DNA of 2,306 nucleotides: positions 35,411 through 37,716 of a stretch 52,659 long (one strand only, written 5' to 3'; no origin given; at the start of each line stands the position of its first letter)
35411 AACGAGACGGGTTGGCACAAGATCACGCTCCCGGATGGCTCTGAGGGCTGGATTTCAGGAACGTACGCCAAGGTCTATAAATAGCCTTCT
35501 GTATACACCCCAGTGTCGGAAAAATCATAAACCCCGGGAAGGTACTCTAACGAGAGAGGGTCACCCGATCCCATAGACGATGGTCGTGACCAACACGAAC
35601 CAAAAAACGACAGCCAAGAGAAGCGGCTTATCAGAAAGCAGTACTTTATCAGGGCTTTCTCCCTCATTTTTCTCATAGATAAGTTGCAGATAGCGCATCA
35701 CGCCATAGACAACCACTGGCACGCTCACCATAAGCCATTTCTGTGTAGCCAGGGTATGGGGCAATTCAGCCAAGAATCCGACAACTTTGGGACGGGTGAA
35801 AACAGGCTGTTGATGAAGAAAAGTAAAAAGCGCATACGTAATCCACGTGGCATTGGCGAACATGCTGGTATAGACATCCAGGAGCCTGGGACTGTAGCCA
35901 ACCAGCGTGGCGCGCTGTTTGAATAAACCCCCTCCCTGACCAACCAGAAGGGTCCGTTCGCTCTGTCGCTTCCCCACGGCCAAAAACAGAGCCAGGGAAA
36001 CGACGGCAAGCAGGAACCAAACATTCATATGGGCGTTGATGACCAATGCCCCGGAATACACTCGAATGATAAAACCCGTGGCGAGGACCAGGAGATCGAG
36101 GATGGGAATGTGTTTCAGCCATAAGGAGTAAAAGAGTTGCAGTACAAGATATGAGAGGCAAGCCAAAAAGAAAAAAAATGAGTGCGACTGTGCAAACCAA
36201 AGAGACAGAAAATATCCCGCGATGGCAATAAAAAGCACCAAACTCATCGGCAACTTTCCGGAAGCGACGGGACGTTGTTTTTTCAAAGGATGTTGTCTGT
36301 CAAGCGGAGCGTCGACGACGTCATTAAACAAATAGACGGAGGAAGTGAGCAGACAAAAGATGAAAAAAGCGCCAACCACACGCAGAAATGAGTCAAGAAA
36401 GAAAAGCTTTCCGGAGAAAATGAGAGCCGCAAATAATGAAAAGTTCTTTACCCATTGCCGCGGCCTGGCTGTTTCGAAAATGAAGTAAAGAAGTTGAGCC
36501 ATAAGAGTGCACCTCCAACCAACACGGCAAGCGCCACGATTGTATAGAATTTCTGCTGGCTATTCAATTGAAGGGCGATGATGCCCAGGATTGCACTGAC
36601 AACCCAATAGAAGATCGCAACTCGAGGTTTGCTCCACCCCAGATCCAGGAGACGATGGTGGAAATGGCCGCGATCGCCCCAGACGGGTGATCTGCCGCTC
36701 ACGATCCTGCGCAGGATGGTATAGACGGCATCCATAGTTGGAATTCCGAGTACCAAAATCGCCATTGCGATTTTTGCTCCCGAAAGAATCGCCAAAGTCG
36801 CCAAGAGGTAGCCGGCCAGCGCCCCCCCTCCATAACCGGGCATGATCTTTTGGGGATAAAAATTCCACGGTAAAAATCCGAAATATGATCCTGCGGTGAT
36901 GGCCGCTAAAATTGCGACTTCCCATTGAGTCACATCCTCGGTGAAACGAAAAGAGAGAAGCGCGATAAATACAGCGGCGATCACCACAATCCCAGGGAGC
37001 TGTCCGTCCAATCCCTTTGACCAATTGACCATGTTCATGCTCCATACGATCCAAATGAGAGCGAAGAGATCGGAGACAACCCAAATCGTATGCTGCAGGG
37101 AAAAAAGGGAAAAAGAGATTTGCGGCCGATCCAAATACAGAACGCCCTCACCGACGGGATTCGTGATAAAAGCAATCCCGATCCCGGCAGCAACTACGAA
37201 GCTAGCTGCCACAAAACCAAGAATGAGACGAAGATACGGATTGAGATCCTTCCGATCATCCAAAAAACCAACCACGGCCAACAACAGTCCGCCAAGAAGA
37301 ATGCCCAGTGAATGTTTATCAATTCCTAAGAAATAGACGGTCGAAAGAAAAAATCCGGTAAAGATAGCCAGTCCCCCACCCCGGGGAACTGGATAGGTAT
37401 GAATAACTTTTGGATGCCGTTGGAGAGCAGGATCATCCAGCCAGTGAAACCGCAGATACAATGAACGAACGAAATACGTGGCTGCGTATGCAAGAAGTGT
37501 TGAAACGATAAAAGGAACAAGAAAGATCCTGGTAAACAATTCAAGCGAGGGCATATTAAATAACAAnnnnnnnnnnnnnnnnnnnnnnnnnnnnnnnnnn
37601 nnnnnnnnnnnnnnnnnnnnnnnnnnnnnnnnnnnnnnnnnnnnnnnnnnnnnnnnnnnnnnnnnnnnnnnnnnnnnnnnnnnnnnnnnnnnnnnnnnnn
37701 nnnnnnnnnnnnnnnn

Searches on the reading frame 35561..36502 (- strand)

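Call 92: search_protein_families(library=pfam, proteins=[window:35561-36502:-], max_evalue=0.001)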
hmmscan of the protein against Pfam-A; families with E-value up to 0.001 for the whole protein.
window:35561-36502:- (313 aa): 1 family
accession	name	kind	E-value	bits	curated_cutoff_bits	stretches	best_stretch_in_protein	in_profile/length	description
PF01040.23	UbiA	-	1.3e-18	67.6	34.2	1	31-173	14-154/250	UbiA prenyltransferase family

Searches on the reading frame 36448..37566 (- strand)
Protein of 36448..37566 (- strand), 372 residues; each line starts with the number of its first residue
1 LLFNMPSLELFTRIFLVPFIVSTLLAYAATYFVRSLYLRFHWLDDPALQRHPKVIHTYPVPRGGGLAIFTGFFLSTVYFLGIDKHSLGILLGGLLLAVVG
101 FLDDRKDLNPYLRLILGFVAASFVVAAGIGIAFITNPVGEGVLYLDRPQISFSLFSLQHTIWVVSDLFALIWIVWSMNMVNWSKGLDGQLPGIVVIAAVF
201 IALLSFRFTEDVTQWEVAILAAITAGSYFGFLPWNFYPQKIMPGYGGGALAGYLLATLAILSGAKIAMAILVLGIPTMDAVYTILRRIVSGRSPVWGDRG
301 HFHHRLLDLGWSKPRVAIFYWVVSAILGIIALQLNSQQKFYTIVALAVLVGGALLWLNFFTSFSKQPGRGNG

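Call 92: search_protein_families(library=pfam, proteins=[window:36448-37566:-], max_evalue=0.001)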
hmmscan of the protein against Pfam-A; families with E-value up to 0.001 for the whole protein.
window:36448-37566:- (372 aa): 1 family
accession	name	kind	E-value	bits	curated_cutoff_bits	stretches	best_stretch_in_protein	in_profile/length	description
PF00953.26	Glycos_transf_4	-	9.2e-26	91.2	27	1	87-262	2-159/160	Glycosyl transferase family 4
